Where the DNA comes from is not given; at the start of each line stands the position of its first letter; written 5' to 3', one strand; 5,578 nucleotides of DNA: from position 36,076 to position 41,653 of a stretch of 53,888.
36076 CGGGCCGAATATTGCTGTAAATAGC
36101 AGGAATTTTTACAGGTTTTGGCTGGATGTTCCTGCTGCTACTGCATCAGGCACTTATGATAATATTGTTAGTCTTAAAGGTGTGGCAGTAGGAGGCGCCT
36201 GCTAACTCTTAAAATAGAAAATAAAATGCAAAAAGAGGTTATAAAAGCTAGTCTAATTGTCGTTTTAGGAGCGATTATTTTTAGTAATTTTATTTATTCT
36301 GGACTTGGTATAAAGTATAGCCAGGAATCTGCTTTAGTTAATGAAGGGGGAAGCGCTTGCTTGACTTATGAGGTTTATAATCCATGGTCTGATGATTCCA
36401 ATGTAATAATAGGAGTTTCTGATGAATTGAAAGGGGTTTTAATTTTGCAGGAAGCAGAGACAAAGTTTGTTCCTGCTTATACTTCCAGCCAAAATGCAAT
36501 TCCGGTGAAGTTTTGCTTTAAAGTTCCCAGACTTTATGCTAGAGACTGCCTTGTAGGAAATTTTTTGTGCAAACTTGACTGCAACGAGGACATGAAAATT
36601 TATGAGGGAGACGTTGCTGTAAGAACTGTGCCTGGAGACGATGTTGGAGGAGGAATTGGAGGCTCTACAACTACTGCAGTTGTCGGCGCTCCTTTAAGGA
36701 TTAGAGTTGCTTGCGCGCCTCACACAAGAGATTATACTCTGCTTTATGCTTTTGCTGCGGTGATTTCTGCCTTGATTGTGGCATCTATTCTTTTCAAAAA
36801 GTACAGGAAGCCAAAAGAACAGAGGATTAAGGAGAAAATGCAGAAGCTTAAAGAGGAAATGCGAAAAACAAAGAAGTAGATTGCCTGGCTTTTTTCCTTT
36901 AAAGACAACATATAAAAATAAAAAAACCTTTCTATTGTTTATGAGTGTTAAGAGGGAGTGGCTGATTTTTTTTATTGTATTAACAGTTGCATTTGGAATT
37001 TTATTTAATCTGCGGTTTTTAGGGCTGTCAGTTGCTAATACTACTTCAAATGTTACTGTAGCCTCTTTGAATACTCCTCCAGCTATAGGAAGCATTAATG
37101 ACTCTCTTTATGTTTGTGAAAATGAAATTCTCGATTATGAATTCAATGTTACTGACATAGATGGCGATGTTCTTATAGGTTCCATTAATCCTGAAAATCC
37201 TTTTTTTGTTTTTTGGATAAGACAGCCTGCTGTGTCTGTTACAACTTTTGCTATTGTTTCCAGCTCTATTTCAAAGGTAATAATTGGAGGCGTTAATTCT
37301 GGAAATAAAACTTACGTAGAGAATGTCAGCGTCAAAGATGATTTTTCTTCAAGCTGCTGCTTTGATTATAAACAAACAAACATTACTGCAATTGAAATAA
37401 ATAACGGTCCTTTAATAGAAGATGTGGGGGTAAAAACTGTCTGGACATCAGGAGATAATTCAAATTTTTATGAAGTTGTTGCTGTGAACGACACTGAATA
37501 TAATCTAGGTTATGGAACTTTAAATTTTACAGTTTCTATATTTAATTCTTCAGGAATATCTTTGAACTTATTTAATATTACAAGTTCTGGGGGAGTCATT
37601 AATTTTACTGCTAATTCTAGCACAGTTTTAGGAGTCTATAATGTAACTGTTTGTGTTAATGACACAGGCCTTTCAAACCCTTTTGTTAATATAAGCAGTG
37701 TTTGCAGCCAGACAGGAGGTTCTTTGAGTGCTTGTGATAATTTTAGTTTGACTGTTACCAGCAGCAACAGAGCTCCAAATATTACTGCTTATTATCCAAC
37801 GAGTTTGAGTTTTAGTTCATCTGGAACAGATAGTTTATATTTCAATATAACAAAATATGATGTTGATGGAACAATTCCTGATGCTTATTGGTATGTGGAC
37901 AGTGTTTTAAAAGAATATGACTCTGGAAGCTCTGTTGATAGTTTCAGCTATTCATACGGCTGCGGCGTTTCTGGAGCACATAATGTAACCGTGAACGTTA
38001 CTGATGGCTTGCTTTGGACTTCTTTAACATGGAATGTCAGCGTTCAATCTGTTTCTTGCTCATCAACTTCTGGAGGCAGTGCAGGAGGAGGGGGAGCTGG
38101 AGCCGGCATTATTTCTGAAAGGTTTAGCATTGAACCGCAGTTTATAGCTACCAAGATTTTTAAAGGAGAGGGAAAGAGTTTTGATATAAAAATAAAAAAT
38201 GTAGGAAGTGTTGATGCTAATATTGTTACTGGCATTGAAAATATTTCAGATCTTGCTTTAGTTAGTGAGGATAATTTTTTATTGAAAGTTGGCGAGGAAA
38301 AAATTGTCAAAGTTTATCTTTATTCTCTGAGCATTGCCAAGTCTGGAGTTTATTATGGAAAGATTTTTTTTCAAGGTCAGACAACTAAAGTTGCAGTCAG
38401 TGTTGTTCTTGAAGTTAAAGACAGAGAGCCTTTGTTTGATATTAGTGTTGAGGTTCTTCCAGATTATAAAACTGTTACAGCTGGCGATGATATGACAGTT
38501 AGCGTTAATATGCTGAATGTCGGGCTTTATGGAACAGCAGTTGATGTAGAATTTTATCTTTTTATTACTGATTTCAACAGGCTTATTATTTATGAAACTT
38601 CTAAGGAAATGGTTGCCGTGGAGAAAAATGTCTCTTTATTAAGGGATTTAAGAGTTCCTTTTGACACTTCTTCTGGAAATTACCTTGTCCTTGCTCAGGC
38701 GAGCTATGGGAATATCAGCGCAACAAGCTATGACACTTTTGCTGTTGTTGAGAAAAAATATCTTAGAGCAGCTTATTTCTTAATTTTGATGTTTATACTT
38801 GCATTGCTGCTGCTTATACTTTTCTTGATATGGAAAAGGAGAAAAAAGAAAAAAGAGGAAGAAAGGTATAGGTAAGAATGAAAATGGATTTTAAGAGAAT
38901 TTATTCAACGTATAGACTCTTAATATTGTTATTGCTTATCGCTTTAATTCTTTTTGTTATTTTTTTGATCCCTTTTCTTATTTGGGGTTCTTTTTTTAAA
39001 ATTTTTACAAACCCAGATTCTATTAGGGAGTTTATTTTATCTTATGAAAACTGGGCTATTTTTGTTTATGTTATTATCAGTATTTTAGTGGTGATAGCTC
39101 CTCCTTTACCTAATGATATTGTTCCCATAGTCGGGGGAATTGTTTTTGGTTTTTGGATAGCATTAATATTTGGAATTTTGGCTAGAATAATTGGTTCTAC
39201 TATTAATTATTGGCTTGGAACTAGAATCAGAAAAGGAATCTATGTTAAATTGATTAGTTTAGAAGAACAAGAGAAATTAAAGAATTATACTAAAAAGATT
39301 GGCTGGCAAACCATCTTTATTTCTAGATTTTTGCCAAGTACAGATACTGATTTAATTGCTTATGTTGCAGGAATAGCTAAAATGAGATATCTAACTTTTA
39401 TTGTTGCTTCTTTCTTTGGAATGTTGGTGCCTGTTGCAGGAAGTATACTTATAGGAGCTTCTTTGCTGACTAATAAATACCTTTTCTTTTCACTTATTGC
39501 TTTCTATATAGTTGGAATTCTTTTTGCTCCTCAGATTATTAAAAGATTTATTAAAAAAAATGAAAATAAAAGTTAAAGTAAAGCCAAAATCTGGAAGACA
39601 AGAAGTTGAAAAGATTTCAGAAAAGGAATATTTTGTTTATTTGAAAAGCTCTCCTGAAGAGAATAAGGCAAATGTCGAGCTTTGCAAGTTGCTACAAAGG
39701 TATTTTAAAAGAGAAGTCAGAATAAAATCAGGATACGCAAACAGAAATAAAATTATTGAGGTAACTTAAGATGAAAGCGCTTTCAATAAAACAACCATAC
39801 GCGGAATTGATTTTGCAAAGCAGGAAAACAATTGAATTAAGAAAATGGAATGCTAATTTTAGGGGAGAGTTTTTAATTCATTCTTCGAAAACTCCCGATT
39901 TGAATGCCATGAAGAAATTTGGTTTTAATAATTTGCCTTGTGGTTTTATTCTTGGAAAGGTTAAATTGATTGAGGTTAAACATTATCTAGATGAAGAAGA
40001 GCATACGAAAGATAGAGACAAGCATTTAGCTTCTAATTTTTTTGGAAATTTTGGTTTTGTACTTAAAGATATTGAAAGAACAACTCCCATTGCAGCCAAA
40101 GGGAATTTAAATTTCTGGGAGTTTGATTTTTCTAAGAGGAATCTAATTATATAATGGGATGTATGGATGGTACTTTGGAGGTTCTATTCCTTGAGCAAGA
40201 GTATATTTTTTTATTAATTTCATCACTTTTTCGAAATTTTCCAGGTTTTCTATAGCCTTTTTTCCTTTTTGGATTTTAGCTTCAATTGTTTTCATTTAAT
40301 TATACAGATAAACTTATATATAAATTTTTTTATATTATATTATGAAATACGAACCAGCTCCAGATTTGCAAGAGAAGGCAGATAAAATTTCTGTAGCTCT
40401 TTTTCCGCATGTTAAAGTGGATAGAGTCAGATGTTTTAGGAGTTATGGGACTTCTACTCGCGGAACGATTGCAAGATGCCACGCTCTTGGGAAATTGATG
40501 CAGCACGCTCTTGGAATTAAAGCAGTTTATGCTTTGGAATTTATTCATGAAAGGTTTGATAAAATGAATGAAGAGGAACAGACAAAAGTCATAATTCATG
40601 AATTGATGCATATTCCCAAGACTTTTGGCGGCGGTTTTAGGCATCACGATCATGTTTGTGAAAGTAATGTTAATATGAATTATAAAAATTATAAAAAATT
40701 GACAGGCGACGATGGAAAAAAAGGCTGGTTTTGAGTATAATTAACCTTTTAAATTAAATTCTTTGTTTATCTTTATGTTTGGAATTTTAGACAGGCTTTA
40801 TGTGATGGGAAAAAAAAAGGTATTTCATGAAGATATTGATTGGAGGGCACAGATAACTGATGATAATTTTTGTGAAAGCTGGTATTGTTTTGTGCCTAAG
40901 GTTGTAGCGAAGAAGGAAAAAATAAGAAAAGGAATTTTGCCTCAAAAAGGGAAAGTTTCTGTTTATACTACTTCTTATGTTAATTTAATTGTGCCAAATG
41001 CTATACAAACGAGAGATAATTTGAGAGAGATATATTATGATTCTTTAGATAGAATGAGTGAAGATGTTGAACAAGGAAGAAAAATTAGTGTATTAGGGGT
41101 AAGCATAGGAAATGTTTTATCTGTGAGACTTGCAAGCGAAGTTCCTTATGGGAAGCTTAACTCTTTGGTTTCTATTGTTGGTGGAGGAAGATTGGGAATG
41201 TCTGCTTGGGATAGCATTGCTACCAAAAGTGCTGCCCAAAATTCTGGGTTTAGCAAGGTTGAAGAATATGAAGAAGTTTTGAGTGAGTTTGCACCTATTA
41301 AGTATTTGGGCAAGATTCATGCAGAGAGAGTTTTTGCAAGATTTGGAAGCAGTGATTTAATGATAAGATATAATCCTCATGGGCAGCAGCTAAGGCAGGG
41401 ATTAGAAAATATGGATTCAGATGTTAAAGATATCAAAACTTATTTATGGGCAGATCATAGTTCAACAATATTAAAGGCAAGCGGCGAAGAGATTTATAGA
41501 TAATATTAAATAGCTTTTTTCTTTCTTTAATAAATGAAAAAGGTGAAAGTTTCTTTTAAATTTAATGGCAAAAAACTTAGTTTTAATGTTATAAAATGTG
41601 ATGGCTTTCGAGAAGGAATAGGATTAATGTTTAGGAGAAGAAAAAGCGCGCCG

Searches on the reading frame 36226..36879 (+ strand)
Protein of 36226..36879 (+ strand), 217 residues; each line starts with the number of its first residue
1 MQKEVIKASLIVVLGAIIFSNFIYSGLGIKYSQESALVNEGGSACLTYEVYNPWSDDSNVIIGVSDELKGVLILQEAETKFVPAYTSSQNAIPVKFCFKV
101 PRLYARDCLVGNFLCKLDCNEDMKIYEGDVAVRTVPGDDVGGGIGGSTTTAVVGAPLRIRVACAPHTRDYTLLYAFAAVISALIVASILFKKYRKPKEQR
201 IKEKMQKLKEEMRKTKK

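Call 10: search_protein_families(library=pfam, proteins=[window:36226-36879:+], max_evalue=0.001)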
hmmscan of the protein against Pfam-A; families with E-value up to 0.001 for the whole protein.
window:36226-36879:+ (217 aa): 0 families

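Call 90: search_protein_families(library=pfam, proteins=[window:36226-36876:+], max_evalue=1)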
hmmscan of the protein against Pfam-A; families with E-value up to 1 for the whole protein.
window:36226-36876:+ (217 aa): 1 family
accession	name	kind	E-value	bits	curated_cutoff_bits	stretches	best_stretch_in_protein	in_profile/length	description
PF00558.24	Vpu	-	0.022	15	24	1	171-210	8-48/81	Vpu protein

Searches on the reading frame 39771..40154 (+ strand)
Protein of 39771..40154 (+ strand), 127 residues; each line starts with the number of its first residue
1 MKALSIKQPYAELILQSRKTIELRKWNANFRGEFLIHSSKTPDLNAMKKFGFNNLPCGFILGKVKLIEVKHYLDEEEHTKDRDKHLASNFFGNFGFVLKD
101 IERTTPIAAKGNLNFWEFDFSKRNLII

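Call 10: search_protein_families(library=pfam, proteins=[window:39771-40154:+], max_evalue=0.001)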
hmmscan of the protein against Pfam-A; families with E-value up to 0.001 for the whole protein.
window:39771-40154:+ (127 aa): 1 family
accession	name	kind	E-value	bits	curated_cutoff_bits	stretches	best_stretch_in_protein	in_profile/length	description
PF04266.20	ASCH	-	2.8e-09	38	21.2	1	4-81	1-64/103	ASCH domain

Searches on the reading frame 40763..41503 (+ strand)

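Call 10: search_protein_families(library=pfam, proteins=[window:40763-41503:+], max_evalue=0.001)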
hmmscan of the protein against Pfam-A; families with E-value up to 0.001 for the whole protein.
window:40763-41503:+ (246 aa): 0 families

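Call 90: search_protein_families(library=pfam, proteins=[window:40763-41500:+], max_evalue=1)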
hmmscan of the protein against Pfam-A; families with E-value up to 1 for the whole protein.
window:40763-41500:+ (246 aa): 1 family
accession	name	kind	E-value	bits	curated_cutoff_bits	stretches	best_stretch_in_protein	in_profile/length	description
PF06436.16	Pneumovirus_M2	-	0.11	12.4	25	1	13-100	44-134/159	Pneumovirus matrix protein 2 (M2)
